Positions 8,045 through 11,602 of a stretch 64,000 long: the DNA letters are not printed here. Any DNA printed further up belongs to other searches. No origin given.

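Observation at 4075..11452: Translationally coupled SNF2 helicase + SbcD/Mre11-like nuclease + SbcC/Rad50-like ATPase cassette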

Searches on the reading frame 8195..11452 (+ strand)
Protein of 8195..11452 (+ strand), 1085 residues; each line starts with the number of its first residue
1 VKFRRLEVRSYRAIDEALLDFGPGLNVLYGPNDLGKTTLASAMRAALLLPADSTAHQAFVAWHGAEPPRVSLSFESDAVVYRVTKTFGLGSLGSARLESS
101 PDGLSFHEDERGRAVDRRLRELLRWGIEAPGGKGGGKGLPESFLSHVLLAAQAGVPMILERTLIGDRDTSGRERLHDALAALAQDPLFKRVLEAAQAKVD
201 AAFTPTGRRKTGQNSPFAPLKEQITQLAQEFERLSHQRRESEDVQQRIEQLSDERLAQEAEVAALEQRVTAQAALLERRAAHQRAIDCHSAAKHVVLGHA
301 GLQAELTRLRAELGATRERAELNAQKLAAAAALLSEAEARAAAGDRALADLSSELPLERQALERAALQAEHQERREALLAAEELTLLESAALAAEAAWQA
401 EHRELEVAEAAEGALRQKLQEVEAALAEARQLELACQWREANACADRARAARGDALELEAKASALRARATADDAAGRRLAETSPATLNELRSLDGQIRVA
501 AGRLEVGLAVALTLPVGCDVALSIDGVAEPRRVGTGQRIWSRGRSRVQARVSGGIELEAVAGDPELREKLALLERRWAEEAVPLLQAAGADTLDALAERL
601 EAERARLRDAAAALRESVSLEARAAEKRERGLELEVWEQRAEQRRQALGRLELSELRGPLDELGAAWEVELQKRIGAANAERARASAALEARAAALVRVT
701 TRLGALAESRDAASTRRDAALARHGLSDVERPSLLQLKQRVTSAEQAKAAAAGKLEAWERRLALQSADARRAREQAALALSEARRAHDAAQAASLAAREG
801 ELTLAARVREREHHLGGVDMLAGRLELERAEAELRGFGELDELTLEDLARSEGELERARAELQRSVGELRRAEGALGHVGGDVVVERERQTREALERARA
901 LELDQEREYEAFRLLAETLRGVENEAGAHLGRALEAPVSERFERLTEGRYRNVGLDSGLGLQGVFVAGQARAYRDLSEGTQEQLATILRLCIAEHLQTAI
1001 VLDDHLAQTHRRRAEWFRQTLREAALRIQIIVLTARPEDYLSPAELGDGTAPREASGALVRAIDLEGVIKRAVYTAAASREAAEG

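Call 7: search_protein_families(library=pfam, proteins=[window:8195-11452:+], max_evalue=0.01)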
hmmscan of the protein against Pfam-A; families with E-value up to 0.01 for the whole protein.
window:8195-11452:+ (1085 aa): 4 families
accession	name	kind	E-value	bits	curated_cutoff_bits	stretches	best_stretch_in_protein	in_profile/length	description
PF13476.12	AAA_23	-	2.1e-06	28.9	27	1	6-47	2-43/201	AAA domain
PF13175.12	AAA_15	-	4.8e-06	26.9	32.1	1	1-44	1-44/374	AAA ATPase domain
PF02463.25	SMC_N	-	1.9e-05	24.6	40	0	4-44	3-45/220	RecF/RecN/SMC N terminal domain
PF13166.12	AAA_13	-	0.0097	15.1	36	0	8-69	2-62/713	AAA domain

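Call 8: search_protein_families(library=padloc, proteins=[window:8195-11452:+], max_evalue=0.01)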
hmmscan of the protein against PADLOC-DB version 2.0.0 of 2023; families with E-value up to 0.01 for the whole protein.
window:8195-11452:+ (1085 aa): 37 families (the best 25 are shown)
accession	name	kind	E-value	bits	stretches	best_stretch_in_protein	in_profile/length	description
PDLC00071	GajA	-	3.1e-09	34.2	1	1-47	1-47/588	AAA ATPase domain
PDLC00096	GajA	-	8.1e-08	29.4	1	1-47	1-48/630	AAA ATPase domain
PDLC02981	AriAB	-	3.1e-07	27.4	1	1-47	1-47/694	-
PDLC00101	GajA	-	9.6e-07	26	1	4-47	4-47/632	AAA ATPase domain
PDLC03865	LmuB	-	2.3e-06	24.1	1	1-43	1-51/1007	-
PDLC03860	LmuB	-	2.8e-06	24.2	1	1-85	4-82/565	-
PDLC02979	AriA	-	3.9e-06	24.9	1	1-44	1-44/373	-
PDLC00091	GajA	-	5e-06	23.6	1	2-47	2-48/627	AAA ATPase domain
PDLC03863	LmuB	-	5.6e-06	23.3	2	1-43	3-44/610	-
PDLC00278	PtuA1|PtuA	-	6.3e-06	23.7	1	1-47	1-47/436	AAA ATPase domain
PDLC00102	GajA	-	3.2e-05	20.6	1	1-47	1-47/532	AAA ATPase domain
PDLC00267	PtuA1|PtuA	-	5e-05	20.6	1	1-47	1-47/438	AAA ATPase domain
PDLC00277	PtuA1|PtuA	-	5.4e-05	20.6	1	1-52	1-52/423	AAA ATPase domain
PDLC00271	PtuA1|PtuA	-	6.2e-05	20.7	1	1-47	1-47/421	AAA ATPase domain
PDLC04213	HEC-02A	-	7.3e-05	20.5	1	1-46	1-46/337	-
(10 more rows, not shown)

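Call 9: search_protein_families(library=ncbifam, proteins=[window:8195-11452:+], max_evalue=0.01)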
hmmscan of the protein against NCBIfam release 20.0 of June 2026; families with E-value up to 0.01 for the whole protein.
window:8195-11452:+ (1085 aa): 8 families
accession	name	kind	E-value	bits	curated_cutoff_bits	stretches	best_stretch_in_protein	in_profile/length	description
NF003034.1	PRK03918.1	equivalog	1.8e-07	29.6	700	1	1-88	1-91/878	DNA double-strand break repair ATPase Rad50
NF041034.1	Rad50_Sulf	equivalog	2.6e-05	22.3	1000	0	213-280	616-683/872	DNA double-strand break repair ATPase Rad50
NF045487.1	ASRP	equivalog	5.9e-05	21.9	300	1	14-78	5-62/593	archaea-specific SMC-related protein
TIGR00611.2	recf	equivalog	8.7e-05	21.8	172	1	4-76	2-74/339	DNA replication/repair protein RecF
NF002572.0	PRK02224.1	equivalog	0.00015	20.2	1087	1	1-125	1-124/888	DNA double-strand break repair ATPase Rad50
NF002244.0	PRK01156.1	equivalog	0.0002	19.6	847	1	3-87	3-86/895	DNA double-strand break repair ATPase Rad50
TIGR02168.1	SMC_prok_B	equivalog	0.0016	16.2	567.35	1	590-934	699-1040/1181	chromosome segregation protein SMC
NF041035.1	Rad50_Halo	equivalog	0.0028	16.1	1000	1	1-88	1-88/883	DNA double-strand break repair ATPase Rad50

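Call 25: search_solved_structures(query=window:8195-11452:+, max_evalue=0.01)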
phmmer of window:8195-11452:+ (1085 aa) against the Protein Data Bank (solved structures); distinct sequences matched with E-value up to 0.01: 9.
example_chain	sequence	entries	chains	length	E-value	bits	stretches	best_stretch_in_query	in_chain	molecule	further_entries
3qkt_A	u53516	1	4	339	6.6e-07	31.1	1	1-90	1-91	DNA double-strand break repair rad50 ATPase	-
3qku_A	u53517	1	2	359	7.1e-07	31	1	1-90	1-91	DNA double-strand break repair rad50 ATPase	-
4nch_A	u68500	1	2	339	9e-07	30.7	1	1-90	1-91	DNA double-strand break repair Rad50 ATPase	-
4nck_A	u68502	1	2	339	1.4e-06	30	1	1-90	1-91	DNA double-strand break repair Rad50 ATPase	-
4nci_A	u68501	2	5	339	2.4e-06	29.3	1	1-90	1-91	DNA double-strand break repair Rad50 ATPase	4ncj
1us8_A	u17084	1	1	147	2.4e-06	29.2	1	1-90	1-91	DNA DOUBLE-STRAND BREAK REPAIR RAD50 ATPASE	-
1f2t_A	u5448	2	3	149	2.5e-06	29.2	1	1-90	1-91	RAD50 ABC-ATPASE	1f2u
1ii8_A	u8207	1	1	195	4.9e-06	28.2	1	1-90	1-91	Rad50 ABC-ATPase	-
3qkr_A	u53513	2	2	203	5.4e-06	28.1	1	1-90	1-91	DNA double-strand break repair rad50 ATPase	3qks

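Call 41: find_homologous_proteins(query=window:8195-11452:+, max_evalue=0.00001)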
Query window:8195-11452:+ (1085 aa): 426 proteins with E <= 0.00001 among 8000 candidates; the best 120 are listed.
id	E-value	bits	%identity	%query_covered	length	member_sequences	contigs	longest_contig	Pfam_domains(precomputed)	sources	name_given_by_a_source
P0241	0.0e+0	2193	100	100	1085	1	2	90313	PF13175.13,PF13476.13,PF02463.26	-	-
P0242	0.0e+0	1178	60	99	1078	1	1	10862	PF13476.13,PF02463.26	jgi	jgi:hypothetical protein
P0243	0.0e+0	1152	60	99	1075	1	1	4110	PF13476.13,PF02463.26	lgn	-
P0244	0.0e+0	1119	59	98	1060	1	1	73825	PF13476.13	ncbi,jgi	jgi:hypothetical protein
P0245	0.0e+0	1117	59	99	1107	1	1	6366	PF13476.13,PF02463.26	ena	-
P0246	0.0e+0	1115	58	100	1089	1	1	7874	PF13514.13,PF13175.13,PF13476.13,PF02463.26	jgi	jgi:AAA domain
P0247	0.0e+0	1114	57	99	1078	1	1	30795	PF13476.13,PF02463.26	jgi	jgi:AAA domain-containing protein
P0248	0.0e+0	1090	58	100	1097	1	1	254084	PF13514.13,PF13175.13,PF13476.13,PF02463.26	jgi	jgi:hypothetical protein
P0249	0.0e+0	1082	75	26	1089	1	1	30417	PF13476.13,PF02463.26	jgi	jgi:energy-coupling factor transporter ATP-binding protein EcfA2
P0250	0.0e+0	1069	56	99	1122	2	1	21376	PF13514.13,PF13175.13,PF13476.13,PF02463.26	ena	-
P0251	0.0e+0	1065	56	99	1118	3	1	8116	PF13514.13,PF13175.13,PF13476.13,PF02463.26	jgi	jgi:energy-coupling factor transporter ATP-binding protein EcfA2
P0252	0.0e+0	1063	69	29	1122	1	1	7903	PF13175.13,PF13476.13,PF02463.26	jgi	jgi:energy-coupling factor transporter ATP-binding protein EcfA2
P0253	0.0e+0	1063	57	99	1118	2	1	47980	PF13514.13,PF13175.13,PF13476.13,PF02463.26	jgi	jgi:energy-coupling factor transporter ATP-binding protein EcfA2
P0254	0.0e+0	1058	74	26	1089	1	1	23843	PF13476.13,PF02463.26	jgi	jgi:DNA repair exonuclease SbcCD ATPase subunit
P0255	0.0e+0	1055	57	99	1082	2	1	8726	PF13514.13,PF13175.13,PF13476.13,PF02463.26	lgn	-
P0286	9.7e-144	499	53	24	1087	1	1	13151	PF13175.13,PF13476.13,PF02463.26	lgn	-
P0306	1.4e-128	449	37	99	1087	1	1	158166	PF13175.13,PF13476.13,PF02463.26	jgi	jgi:hypothetical protein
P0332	2.8e-122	428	35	98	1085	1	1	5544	PF13514.13,PF13175.13,PF13476.13,PF02463.26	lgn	-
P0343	1.4e-120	422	43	22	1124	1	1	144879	PF13175.13,PF13476.13,PF02463.26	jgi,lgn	jgi:hypothetical protein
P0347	3.7e-120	421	35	98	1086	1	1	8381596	PF13175.13,PF13476.13,PF02463.26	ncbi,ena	-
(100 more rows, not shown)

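Call 59: predict_structure(alignment_id=A2)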
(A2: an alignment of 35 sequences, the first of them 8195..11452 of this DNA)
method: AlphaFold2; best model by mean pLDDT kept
length: 1085 residues; sequences in the alignment: 35
mean_pLDDT: 82.1   pTM: 0.43
mean pLDDT of the five models: 82.1, 79.7, 79.1, 79.1, 77.4
residues with pLDDT >= 90: 286; 70-90: 645; 50-70: 136; < 50: 18
segments of 3 or more residues with pLDDT < 50: 816-818, 1075-1085
pLDDT, mean of each block of 10 residues (from residue 1): 94 91 91 86 92 85 83 94 91 92 92 91 86 66 88 80 85 80 64 88 86 86 89 83 75 73 71 62 63 58 64 75 81 83 80 80 89 91 92 92 91 92 91 90 91 91 87 72 82 84 72 83 77 81 80 79 77 87 84 84 84 89 89 89 86 80 86 91 92 90 91 91 81 88 91 89 85 84 84 80 70 53 60 60 66 77 76 68 78 89 91 87 63 85 88 85 85 87 91 91 79 87 92 90 73 59 88 55 48
secondary structure, 60 per line:
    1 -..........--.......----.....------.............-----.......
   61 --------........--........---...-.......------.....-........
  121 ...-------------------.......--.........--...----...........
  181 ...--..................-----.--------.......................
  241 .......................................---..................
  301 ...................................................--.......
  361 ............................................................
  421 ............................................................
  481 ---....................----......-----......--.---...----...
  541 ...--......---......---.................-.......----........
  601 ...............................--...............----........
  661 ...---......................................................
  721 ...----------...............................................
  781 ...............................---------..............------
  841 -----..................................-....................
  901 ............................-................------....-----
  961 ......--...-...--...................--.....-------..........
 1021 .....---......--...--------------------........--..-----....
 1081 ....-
elements in order (helices of 4 or more, strands of 3 or more residues): E2-11 E14-20 E25-29 H36-48 H54-59 E69-76 E79-86 E94-100 E107-111 H113-123 H143-149 H152-160 H170-183 H186-202 H218-279 H283-351 H354-480 H484-503 E508-513 E519-524 E531-533 E538-543 E546-551 E555-560 H564-580 H582-588 H593-631 H634-648 H653-663 H667-723 H734-811 H821-834 H846-879 H881-928 H930-945 E952-955 E961-966 E969-971 H978-996 E999-1003 H1011-1025 E1029-1034 E1060-1064 H1077-1084

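Call 62: fold_search(model_id=the predicted structure, library=pdb)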
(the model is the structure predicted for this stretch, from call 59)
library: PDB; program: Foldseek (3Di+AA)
matches with E <= 10: 734; with E <= 0.001: 131
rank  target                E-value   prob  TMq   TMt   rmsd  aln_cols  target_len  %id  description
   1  8i4x_B                7.4e-20  1.00  0.19  0.20  100.2      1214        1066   12  Cryo-EM structure of 5-subunit Smc5/6 (released 2024-06-26)
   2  6yvu_B                5.7e-18  1.00  0.22  0.20  112.2      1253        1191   13  Condensin complex from S.cerevisiae ATP-free apo non-engaged state (released 2020-07-15)
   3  7yqh_B                5.3e-17  1.00  0.19  0.20  101.8      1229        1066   13  Cryo-EM structure of 8-subunit Smc5/6 (released 2024-01-31)
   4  9gm7_A                8.5e-17  1.00  0.17  0.13  88.0      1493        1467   14  MukBEF in a nucleotide-bound state with open neck gate (monomer) (released 2025-03-26)
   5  7nyx_A                2.3e-16  1.00  0.17  0.14  89.1      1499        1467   14  Cryo-EM structure of the MukBEF-MatP-DNA monomer (closed conformation) (released 2021-07-07)
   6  7zr1_C                2.5e-15  1.00  0.20  0.28  91.6      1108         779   14  Chaetomium thermophilum Mre11-Rad50-Nbs1 complex bound to ATPyS (composite structure) (released 2023-01-11)
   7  7qcd_A                4.3e-15  1.00  0.22  0.23  111.6      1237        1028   11  CryoEM structure of the Smc5/6-holocomplex (composite structure) (released 2022-09-21)
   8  8i13_B                5.3e-15  1.00  0.20  0.21  100.9      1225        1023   13  Cryo-EM structure of 6-subunit Smc5/6 (released 2024-06-26)
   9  7zr1_D                1.5e-14  1.00  0.20  0.27  90.8      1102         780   14  Chaetomium thermophilum Mre11-Rad50-Nbs1 complex bound to ATPyS (composite structure) (released 2023-01-11)
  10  9qe0_A                3.6e-14  1.00  0.17  0.14  57.4      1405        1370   10  Neobacillus vireti Wadjet-II JetABC dimer (released 2025-06-25)
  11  9gm6_B                7.9e-14  1.00  0.15  0.14  66.6      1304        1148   13  MukBEF in a nucleotide-bound state with open neck gate (heads core) (released 2025-03-26)
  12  7qcd_B                1.1e-13  1.00  0.20  0.21  107.3      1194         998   12  CryoEM structure of the Smc5/6-holocomplex (composite structure) (released 2022-09-21)
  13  9gm6_A                1.9e-13  1.00  0.16  0.15  69.6      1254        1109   14  MukBEF in a nucleotide-bound state with open neck gate (heads core) (released 2025-03-26)
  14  9qe0_B                2.5e-13  1.00  0.16  0.13  51.1      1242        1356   11  Neobacillus vireti Wadjet-II JetABC dimer (released 2025-06-25)
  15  7yqh_A                3.0e-13  1.00  0.20  0.20  103.7      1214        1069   10  Cryo-EM structure of 8-subunit Smc5/6 (released 2024-01-31)
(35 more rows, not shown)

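Call 89: find_encoding_contigs(protein=P0347, flank=10000, max_places=1)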
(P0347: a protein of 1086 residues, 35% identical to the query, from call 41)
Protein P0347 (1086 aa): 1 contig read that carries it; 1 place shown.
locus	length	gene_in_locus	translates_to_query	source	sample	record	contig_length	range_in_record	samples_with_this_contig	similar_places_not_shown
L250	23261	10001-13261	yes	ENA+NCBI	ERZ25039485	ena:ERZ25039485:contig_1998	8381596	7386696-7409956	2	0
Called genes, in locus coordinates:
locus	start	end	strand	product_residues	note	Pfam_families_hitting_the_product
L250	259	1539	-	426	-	PF13356:Arm-DNA-bind_3, PF22022:Phage_int_M (weak), PF00589:Phage_integrase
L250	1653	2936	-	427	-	PF00772:DnaB, PF13481:AAA_25, PF03796:DnaB_C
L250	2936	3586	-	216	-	PF01695:IstB_IS21 (weak)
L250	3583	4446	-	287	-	-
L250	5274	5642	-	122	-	-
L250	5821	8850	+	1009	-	PF04851:ResIII (weak), PF00176:SNF2-rel_dom, PF00271:Helicase_C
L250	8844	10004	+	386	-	PF00149:Metallophos, PF12850:Metallophos_2 (weak)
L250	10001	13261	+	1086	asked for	PF02463:SMC_N (faint), PF13175:AAA_15 (weak), PF13476:AAA_23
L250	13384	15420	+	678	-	PF02463:SMC_N, PF13175:AAA_15, PF13476:AAA_23, PF13555:AAA_29 (weak), PF13175:AAA_15, PF11398:DUF2813 (weak), PF13304:AAA_21, PF20469:OLD-like_TOPRIM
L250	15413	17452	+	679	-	PF00580:UvrD-helicase, PF13245:AAA_19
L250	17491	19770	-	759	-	PF00270:DEAD, PF00271:Helicase_C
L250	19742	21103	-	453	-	PF10923:BrxC_BrxD, PF13191:AAA_16 (weak)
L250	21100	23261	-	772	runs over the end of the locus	PF13208:TerB_N, PF05099:TerB, PF15615:TerB_C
